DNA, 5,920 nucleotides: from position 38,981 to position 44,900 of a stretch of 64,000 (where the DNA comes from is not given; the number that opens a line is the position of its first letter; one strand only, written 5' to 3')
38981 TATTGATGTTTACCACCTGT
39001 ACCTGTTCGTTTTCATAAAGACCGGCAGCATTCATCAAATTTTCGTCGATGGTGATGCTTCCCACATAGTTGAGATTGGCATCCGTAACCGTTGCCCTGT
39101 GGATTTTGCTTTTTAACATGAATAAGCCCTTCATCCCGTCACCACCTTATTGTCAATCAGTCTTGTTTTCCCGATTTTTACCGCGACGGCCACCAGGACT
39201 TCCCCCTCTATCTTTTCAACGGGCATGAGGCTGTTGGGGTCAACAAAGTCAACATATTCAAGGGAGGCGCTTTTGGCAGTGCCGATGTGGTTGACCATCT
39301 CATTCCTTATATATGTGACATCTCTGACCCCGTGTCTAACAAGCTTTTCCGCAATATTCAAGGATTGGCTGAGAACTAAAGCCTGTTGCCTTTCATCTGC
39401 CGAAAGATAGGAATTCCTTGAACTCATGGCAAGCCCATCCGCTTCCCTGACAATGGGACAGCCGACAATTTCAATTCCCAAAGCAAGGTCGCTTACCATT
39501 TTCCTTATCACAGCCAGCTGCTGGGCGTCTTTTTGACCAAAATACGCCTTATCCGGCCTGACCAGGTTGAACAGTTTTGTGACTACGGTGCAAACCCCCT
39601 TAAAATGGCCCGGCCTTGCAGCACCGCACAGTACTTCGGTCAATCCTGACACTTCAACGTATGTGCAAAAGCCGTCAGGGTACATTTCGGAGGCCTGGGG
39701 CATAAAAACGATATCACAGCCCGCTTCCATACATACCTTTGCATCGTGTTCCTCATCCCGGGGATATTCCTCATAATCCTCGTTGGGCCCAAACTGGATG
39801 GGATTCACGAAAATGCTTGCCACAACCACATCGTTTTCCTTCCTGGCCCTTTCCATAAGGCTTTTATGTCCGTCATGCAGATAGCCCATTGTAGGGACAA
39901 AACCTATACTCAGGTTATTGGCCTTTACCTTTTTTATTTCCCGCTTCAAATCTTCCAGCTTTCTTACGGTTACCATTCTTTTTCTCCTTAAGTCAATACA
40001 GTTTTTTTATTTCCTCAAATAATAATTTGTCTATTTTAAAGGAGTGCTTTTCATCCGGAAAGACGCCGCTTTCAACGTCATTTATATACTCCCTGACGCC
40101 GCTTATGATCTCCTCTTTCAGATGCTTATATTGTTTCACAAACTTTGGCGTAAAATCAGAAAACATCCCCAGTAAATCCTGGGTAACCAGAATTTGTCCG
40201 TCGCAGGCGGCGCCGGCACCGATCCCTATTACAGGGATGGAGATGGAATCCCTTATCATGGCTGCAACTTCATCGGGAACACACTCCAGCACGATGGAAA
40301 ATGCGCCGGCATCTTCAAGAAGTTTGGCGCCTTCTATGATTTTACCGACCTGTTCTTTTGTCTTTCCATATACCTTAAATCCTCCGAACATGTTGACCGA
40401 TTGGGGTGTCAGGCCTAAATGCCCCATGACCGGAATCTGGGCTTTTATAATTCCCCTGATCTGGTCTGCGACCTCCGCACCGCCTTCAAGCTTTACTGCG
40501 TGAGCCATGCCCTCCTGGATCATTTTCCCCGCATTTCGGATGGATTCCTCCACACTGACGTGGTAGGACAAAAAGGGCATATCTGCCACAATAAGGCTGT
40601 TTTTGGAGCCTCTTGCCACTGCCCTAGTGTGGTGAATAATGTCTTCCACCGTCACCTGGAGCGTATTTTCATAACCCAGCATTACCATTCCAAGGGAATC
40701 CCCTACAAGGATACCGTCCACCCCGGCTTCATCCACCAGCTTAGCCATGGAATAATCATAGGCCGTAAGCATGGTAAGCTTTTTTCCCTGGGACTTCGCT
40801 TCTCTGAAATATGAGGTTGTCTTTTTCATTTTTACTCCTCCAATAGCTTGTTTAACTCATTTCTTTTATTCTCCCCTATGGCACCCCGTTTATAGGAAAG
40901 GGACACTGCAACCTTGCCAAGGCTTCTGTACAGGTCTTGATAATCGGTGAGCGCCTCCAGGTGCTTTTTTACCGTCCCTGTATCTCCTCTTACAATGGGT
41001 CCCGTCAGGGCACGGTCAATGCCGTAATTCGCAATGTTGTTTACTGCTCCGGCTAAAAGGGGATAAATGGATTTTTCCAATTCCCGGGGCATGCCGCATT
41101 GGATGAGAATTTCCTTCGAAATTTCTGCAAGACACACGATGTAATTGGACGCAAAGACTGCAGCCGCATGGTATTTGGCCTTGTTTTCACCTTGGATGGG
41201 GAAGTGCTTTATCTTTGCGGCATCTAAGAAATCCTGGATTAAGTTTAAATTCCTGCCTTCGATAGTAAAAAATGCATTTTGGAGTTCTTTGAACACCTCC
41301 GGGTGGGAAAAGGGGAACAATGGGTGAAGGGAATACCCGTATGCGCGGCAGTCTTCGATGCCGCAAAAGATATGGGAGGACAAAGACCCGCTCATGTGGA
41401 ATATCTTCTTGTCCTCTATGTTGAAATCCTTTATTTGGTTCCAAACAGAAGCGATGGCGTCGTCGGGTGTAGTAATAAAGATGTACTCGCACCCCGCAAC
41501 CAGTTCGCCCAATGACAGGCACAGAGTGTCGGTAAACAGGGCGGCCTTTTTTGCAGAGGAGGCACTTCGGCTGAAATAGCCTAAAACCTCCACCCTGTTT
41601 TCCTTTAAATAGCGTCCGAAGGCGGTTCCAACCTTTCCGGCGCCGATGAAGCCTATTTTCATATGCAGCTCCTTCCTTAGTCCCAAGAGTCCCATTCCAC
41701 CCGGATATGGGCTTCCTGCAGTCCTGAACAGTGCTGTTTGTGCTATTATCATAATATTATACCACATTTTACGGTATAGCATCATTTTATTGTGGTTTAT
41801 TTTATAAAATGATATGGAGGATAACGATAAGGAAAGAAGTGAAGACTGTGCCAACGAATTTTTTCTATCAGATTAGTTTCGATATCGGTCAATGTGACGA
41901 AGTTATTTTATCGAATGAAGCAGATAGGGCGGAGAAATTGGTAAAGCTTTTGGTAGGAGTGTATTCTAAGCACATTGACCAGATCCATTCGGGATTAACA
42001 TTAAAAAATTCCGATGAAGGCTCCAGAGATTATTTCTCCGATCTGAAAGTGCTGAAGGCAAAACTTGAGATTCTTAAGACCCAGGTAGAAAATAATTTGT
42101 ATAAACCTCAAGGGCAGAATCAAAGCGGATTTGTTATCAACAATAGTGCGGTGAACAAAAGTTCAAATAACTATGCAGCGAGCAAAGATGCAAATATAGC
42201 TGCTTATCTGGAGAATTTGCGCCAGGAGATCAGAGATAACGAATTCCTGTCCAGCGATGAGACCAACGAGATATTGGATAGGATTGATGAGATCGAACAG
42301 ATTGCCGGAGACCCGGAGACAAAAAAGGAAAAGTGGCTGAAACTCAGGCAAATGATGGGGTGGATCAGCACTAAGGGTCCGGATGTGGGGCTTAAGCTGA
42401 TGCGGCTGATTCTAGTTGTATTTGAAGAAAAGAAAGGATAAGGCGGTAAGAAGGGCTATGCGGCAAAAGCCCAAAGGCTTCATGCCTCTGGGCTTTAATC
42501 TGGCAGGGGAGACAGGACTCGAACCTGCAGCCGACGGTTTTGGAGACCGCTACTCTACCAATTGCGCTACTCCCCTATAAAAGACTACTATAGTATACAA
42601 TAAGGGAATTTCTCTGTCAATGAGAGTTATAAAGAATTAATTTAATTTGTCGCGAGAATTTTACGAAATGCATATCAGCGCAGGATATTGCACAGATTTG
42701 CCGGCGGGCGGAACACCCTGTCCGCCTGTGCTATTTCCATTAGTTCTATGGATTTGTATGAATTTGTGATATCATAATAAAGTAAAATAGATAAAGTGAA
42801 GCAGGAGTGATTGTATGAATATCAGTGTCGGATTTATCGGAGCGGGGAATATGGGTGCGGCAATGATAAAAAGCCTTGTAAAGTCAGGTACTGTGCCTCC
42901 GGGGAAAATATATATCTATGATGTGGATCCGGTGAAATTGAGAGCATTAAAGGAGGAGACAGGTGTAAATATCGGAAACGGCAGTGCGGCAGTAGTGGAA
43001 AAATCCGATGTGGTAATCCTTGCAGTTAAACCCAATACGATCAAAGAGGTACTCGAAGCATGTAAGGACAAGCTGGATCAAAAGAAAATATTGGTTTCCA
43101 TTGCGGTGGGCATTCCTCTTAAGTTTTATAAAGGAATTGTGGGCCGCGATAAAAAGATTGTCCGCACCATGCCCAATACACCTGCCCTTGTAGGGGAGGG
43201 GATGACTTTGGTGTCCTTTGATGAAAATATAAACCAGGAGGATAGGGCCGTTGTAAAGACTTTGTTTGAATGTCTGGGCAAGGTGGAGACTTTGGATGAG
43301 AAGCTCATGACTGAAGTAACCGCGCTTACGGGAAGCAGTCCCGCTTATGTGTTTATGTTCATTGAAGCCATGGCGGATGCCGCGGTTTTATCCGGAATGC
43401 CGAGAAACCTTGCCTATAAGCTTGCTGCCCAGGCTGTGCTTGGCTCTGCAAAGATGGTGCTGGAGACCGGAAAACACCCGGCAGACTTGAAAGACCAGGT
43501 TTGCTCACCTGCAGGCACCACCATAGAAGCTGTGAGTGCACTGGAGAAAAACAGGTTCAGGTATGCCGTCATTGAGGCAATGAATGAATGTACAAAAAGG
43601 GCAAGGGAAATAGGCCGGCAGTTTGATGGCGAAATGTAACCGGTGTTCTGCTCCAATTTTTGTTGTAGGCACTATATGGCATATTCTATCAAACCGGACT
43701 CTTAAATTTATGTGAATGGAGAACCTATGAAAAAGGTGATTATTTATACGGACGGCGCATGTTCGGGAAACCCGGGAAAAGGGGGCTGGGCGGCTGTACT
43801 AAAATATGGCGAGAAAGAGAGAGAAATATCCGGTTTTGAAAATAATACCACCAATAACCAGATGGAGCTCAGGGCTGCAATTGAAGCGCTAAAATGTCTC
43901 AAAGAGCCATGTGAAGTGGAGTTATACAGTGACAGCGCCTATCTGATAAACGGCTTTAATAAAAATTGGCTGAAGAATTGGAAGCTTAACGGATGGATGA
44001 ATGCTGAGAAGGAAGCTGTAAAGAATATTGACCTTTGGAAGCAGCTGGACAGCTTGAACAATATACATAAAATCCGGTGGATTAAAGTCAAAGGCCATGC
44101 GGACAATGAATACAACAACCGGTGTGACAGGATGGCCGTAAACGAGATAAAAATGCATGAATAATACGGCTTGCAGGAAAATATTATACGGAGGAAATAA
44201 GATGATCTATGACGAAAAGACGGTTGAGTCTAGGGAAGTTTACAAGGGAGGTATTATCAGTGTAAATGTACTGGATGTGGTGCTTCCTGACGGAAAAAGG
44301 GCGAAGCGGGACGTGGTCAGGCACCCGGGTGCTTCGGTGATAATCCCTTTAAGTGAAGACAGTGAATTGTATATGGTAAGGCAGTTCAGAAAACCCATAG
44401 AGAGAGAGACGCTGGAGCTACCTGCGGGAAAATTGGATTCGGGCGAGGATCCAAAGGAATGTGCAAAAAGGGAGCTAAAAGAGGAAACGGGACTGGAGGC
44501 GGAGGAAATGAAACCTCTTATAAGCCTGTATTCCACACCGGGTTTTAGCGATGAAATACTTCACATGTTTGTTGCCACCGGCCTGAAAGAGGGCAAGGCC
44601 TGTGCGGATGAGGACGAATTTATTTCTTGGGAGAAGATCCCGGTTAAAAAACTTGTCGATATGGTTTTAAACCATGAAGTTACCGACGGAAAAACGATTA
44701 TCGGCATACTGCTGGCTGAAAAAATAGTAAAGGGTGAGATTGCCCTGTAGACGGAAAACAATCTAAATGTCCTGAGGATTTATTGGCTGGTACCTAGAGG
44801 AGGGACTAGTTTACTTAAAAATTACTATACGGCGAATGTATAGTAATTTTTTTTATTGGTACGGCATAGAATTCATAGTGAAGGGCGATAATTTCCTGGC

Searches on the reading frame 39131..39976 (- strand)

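Call 58: search_protein_families(library=pfam, proteins=[window:39131-39976:-], max_evalue=0.000001)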
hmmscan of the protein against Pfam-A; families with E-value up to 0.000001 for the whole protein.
window:39131-39976:- (281 aa): 1 family
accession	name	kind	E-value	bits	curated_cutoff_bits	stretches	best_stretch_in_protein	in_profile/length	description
PF02569.21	Pantoate_ligase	-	2.1e-111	371.8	20.7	1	4-277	3-267/268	Pantoate-beta-alanine ligase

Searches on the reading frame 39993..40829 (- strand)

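Call 58: search_protein_families(library=pfam, proteins=[window:39993-40829:-], max_evalue=0.000001)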
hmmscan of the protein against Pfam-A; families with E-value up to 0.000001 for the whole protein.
window:39993-40829:- (278 aa): 1 family
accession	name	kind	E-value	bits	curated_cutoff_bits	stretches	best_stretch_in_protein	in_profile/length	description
PF02548.21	Pantoate_transf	-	1.6e-115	385.4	28.7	1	2-259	1-258/259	Ketopantoate hydroxymethyltransferase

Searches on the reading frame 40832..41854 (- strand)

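Call 58: search_protein_families(library=pfam, proteins=[window:40832-41854:-], max_evalue=0.000001)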
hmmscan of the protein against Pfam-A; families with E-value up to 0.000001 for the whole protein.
window:40832-41854:- (340 aa): 2 families
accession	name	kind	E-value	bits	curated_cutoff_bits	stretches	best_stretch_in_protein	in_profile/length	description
PF10728.14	DUF2520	-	2.5e-33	114.9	25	1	195-314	2-123/125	Domain of unknown function (DUF2520)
PF10727.15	Rossmann-like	-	2.6e-08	34.1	23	1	63-178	13-131/131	Rossmann-like domain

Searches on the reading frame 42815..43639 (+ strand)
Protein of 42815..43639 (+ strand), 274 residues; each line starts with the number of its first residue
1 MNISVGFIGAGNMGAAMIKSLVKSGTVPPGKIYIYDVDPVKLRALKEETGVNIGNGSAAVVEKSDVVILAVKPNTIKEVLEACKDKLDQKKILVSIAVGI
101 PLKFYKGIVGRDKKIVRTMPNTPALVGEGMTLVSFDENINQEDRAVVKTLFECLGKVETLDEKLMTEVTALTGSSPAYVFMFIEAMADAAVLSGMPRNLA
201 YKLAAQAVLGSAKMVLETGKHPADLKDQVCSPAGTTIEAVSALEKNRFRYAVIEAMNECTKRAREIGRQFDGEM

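Call 62: search_protein_families(library=pfam, proteins=[window:42815-43639:+], max_evalue=0.000001)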
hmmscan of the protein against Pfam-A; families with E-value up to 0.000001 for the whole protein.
window:42815-43639:+ (274 aa): 3 families
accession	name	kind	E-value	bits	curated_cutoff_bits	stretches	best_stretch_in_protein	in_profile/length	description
PF14748.11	P5CR_dimer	-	8.8e-43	145.3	25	1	162-265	1-104/105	Pyrroline-5-carboxylate reductase dimerisation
PF03807.23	F420_oxidored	-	2e-21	76.8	21.6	1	5-99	2-94/94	NADP oxidoreductase coenzyme F420-dependent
PF03446.21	NAD_binding_2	-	1.1e-09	38.9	21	1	5-95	2-91/161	NAD binding domain of 6-phosphogluconate dehydrogenase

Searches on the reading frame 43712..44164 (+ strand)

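Call 62: search_protein_families(library=pfam, proteins=[window:43712-44164:+], max_evalue=0.000001)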
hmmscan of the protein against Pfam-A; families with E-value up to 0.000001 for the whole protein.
window:43712-44164:+ (150 aa): 1 family
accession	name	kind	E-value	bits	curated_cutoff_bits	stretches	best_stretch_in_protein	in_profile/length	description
PF00075.30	RNase_H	-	3.5e-44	150.8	25.8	1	7-146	2-140/141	RNase H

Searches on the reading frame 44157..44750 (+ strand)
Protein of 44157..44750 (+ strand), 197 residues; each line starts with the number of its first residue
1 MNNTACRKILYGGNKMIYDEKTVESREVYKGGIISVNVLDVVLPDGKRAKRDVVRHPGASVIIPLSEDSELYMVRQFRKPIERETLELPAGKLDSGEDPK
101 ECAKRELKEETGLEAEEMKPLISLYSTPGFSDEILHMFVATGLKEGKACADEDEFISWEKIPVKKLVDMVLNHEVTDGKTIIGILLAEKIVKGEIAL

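Call 62: search_protein_families(library=pfam, proteins=[window:44157-44750:+], max_evalue=0.000001)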
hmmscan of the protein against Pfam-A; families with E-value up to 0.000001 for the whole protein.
window:44157-44750:+ (197 aa): 1 family
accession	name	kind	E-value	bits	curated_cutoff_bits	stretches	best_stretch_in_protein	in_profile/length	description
PF00293.34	NUDIX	-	1e-19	71.3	21.1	1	55-171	2-121/134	NUDIX domain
